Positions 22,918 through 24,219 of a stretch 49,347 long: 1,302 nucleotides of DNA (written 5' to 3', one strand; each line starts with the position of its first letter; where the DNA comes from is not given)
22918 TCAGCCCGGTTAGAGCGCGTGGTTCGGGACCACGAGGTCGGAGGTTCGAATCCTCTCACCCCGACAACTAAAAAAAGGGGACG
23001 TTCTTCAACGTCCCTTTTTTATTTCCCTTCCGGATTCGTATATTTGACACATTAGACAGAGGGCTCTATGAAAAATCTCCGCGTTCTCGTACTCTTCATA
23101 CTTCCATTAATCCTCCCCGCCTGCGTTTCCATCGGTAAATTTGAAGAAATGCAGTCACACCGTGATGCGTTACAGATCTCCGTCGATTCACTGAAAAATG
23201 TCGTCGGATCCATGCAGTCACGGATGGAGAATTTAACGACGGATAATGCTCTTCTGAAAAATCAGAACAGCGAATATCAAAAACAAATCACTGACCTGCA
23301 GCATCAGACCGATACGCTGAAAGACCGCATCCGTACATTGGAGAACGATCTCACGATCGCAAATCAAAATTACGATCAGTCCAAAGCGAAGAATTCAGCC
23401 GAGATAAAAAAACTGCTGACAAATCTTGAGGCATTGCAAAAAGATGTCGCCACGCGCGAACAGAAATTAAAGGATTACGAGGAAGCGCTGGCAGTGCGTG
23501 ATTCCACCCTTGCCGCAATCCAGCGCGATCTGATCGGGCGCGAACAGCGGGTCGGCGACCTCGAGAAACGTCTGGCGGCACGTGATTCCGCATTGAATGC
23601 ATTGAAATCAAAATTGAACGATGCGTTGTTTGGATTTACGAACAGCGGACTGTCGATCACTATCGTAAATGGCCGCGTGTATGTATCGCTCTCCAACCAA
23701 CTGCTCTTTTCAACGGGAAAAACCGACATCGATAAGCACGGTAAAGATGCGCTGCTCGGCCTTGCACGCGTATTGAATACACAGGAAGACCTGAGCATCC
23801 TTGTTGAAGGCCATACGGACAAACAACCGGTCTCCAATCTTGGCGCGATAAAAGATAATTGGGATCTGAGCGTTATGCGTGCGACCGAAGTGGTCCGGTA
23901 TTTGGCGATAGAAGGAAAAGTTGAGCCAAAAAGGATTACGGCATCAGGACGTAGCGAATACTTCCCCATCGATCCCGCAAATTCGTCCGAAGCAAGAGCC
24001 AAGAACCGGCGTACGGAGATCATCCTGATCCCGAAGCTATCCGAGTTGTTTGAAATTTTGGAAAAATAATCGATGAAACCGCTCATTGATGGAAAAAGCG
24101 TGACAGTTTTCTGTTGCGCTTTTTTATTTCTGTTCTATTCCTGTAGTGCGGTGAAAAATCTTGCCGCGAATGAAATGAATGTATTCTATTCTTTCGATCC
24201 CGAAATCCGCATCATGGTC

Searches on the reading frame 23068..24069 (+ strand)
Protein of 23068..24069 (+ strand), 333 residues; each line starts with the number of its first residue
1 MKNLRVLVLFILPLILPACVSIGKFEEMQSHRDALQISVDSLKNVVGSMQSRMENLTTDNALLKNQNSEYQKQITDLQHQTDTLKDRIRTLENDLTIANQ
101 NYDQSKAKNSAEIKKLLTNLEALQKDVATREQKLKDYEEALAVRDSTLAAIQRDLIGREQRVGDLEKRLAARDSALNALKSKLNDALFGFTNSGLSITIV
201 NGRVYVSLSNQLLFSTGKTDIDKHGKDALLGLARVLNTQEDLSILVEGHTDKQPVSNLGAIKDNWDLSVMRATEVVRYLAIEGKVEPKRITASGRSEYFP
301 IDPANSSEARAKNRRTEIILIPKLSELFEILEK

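Call 25: search_protein_families(library=pfam, proteins=[window:23068-24069:+], max_evalue=0.001)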
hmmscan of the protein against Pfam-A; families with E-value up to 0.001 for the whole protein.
window:23068-24069:+ (333 aa): 4 families
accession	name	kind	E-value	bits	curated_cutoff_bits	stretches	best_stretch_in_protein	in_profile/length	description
PF00691.25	OmpA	-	3.1e-16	60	27.2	1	213-314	1-98/98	OmpA family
PF08614.16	ATG16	-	6.1e-05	23.7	33.7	0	103-185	73-154/200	Autophagy protein 16 (ATG16)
PF10473.14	CENP-F_leu_zip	-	0.0001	22.8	34.5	1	69-175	7-109/140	Leucine-rich repeats of kinetochore protein Cenp-F/LEK1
PF05010.19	TACC_C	-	0.00089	19.5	29.9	0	27-141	79-194/201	Transforming acidic coiled-coil-containing protein (TACC), C-terminal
